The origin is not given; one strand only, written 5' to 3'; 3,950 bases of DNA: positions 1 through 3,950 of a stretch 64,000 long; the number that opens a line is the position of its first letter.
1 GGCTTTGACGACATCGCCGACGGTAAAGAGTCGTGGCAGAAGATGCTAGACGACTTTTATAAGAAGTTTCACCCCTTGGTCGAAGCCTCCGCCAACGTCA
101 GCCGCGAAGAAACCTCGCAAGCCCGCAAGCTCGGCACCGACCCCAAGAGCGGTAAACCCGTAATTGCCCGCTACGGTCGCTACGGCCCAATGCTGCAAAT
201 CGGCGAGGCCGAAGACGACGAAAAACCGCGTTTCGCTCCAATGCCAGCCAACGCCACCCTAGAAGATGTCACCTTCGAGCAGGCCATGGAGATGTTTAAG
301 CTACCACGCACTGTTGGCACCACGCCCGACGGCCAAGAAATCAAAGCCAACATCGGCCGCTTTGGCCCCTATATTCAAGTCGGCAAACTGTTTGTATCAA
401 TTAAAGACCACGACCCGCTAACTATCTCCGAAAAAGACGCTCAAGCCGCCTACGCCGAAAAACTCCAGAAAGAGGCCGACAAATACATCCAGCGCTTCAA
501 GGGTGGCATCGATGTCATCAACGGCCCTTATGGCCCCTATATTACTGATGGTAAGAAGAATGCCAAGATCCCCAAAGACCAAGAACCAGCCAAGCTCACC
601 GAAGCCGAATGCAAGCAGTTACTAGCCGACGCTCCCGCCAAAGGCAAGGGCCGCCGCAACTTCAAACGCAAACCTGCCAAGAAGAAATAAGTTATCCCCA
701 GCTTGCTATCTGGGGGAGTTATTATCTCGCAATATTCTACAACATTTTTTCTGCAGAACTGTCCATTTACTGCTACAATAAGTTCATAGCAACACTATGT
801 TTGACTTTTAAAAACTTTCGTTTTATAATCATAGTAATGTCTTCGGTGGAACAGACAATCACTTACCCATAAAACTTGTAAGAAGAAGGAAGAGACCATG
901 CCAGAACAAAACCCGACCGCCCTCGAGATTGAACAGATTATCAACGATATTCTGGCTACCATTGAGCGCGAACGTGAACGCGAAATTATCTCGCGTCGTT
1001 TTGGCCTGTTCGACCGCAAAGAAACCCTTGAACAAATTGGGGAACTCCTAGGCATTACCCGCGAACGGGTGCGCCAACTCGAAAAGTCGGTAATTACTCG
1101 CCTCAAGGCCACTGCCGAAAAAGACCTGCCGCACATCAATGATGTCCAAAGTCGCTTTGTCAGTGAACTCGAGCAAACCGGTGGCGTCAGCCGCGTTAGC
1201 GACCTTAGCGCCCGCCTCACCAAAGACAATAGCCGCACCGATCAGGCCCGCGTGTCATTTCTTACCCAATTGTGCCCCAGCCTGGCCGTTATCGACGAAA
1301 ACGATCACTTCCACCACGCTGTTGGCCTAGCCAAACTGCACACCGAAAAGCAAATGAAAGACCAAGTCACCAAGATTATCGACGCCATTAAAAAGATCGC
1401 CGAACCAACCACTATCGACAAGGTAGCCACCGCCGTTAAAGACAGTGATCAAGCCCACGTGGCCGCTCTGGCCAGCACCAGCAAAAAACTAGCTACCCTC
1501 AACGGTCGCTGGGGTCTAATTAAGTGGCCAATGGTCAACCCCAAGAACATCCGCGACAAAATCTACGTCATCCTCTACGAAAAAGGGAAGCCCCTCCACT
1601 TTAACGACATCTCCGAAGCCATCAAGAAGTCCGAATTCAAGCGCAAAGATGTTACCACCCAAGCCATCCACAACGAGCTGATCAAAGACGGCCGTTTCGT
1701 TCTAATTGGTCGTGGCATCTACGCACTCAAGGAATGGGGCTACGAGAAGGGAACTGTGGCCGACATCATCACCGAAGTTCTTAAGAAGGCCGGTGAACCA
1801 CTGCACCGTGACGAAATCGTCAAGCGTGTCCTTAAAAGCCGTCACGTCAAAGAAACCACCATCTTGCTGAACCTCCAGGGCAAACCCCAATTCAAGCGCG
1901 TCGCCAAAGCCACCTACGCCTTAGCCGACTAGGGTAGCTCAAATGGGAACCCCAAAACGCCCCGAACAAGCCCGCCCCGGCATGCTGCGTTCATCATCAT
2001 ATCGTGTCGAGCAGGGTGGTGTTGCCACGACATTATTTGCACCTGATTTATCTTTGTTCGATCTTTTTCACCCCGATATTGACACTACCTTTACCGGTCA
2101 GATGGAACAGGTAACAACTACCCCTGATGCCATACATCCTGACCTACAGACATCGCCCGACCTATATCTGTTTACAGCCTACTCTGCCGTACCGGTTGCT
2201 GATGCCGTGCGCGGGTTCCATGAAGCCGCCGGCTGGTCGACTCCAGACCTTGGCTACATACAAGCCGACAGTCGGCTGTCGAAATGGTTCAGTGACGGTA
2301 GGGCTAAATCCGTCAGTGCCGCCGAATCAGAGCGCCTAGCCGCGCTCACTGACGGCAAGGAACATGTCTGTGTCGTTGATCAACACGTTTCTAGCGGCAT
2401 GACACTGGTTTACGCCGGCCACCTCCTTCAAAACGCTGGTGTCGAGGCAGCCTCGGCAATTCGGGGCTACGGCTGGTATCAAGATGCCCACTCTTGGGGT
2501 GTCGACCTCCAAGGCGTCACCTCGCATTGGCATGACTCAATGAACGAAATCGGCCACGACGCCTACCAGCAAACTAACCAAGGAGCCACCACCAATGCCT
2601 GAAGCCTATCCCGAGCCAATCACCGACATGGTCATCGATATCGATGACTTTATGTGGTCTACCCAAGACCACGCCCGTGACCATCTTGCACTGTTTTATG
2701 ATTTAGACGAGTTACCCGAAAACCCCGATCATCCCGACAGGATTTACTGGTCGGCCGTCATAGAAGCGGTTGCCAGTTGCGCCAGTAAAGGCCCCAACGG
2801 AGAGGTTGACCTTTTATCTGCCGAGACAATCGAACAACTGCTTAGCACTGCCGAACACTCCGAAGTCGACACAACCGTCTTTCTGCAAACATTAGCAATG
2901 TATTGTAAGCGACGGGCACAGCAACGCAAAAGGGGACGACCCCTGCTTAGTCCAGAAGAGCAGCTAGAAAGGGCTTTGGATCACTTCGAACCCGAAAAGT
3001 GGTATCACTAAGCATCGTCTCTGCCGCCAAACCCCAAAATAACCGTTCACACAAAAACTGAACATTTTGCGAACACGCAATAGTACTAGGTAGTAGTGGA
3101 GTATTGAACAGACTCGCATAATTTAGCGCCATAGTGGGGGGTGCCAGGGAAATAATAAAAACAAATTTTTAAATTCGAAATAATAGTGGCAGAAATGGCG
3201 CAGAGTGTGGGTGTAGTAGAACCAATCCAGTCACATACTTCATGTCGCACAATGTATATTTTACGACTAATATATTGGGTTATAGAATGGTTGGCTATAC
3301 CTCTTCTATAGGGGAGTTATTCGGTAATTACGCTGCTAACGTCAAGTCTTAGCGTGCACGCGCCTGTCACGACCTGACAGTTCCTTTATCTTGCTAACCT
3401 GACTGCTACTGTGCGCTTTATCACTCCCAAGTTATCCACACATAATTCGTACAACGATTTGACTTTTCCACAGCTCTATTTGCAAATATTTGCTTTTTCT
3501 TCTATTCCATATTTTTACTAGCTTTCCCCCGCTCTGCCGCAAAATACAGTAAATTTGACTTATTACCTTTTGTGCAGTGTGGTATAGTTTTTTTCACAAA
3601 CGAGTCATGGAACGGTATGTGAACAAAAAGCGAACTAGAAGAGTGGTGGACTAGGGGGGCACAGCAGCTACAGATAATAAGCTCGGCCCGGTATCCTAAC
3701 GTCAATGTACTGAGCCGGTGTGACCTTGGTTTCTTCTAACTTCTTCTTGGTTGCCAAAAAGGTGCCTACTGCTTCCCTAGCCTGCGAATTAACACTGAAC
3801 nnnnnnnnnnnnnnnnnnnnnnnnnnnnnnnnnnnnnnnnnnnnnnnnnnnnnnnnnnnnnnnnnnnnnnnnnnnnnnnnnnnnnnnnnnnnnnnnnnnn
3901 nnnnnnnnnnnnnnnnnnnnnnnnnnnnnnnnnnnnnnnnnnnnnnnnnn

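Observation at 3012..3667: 656-bp AT-rich non-coding spacer at a strand-convergence point with a dif-like site: candidate replication terminus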

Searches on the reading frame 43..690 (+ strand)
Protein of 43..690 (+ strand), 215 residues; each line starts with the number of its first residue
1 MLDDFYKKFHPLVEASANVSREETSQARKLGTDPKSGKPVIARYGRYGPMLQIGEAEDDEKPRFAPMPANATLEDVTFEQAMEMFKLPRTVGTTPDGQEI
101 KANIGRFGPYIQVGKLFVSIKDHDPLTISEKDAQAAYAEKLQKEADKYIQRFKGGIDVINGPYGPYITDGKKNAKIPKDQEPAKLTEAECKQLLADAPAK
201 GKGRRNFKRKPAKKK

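Call 7: search_protein_families(library=pfam, proteins=[window:43-690:+], max_evalue=0.01)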
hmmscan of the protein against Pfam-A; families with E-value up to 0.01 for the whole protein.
window:43-690:+ (215 aa): 1 family
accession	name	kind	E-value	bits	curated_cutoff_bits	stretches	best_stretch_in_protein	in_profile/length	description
PF13368.11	Toprim_C_rpt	-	2e-44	149.8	22.3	3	155-204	7-56/57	Topoisomerase C-terminal repeat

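Call 8: search_protein_families(library=ncbifam, proteins=[window:43-690:+], max_evalue=0.01)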
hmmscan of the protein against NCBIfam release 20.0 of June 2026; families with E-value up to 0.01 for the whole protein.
window:43-690:+ (215 aa): 1 family
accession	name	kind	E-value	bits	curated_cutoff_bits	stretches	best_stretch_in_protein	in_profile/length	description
NF006451.0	PRK08780.1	equivalog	1.1e-72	245.7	1265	1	1-209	561-771/824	DNA topoisomerase I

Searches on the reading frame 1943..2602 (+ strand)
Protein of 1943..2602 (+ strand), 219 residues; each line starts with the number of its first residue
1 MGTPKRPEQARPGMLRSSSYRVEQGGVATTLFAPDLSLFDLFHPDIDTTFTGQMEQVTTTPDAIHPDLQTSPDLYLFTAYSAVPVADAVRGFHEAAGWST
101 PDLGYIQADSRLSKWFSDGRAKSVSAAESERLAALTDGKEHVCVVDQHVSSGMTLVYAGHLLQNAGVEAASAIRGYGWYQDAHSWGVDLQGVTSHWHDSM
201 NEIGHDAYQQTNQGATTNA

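Call 7: search_protein_families(library=pfam, proteins=[window:1943-2602:+], max_evalue=0.01)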
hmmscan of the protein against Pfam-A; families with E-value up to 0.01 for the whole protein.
window:1943-2602:+ (219 aa): 1 family
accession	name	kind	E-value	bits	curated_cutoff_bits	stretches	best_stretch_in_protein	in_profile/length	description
PF00156.33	Pribosyltran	-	0.0021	17.8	26.3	1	127-169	77-117/158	Phosphoribosyl transferase domain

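Call 8: search_protein_families(library=ncbifam, proteins=[window:1943-2602:+], max_evalue=0.01)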
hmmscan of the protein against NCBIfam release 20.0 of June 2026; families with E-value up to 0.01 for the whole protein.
window:1943-2602:+ (219 aa): 1 family
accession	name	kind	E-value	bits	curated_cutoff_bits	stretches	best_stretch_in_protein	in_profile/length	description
NF004689.0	PRK06031.1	equivalog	0.00075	18.8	175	1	132-200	148-212/233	phosphoribosyltransferase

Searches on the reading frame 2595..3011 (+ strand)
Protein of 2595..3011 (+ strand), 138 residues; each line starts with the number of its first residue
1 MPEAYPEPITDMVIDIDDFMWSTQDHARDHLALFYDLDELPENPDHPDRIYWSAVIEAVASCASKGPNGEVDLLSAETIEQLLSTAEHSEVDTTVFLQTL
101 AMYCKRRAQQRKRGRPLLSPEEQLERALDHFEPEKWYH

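Call 7: search_protein_families(library=pfam, proteins=[window:2595-3011:+], max_evalue=0.01)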
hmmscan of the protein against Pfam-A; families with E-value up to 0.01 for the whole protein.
window:2595-3011:+ (138 aa): 0 families

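Call 8: search_protein_families(library=ncbifam, proteins=[window:2595-3011:+], max_evalue=0.01)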
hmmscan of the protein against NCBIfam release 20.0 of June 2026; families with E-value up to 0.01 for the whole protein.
window:2595-3011:+ (138 aa): 0 families

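Call 13: find_encoding_contigs(protein=window:2595-3011:+, flank=10000, max_places=10)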
Protein window:2595-3011:+ (138 aa): 2 contigs read that carry it; 2 places shown.
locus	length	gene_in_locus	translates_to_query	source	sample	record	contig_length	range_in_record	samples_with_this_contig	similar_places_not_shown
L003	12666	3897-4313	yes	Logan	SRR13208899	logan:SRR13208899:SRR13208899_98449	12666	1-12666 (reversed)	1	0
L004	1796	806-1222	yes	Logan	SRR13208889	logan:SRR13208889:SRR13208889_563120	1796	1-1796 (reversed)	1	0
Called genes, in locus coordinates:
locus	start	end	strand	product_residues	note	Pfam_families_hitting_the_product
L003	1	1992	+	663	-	?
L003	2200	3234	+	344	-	PF04545:Sigma70_r4, PF05066:HARE-HTH (faint)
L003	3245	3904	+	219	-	-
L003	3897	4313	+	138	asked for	-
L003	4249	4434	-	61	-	-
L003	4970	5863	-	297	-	-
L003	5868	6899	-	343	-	PF03033:Glyco_transf_28, PF04101:Glyco_tran_28_C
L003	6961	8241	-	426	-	PF01098:FTSW_RODA_SPOVE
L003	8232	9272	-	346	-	PF00953:Glycos_transf_4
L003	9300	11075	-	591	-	PF03717:PBP_dimer, PF00905:Transpeptidase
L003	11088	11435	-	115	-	-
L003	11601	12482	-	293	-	PF01795:Methyltransf_5, PF05175:MTS (faint)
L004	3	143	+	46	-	?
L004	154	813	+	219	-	-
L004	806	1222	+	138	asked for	-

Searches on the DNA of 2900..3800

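Call 9: search_rna_families(source=window, start=2900, end=3800, threshold=evalue, max_evalue=10, show_alignments=3)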
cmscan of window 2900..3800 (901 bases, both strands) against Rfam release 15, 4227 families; matches with E-value up to 10: 1.
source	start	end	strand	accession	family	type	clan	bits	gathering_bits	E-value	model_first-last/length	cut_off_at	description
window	2931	2944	+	RF01068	Guanidine-II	Cis-reg; riboswitch;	-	15.5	32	1.9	35-48/48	no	Guanidine-II riboswitch aptamer (mini-ykkC)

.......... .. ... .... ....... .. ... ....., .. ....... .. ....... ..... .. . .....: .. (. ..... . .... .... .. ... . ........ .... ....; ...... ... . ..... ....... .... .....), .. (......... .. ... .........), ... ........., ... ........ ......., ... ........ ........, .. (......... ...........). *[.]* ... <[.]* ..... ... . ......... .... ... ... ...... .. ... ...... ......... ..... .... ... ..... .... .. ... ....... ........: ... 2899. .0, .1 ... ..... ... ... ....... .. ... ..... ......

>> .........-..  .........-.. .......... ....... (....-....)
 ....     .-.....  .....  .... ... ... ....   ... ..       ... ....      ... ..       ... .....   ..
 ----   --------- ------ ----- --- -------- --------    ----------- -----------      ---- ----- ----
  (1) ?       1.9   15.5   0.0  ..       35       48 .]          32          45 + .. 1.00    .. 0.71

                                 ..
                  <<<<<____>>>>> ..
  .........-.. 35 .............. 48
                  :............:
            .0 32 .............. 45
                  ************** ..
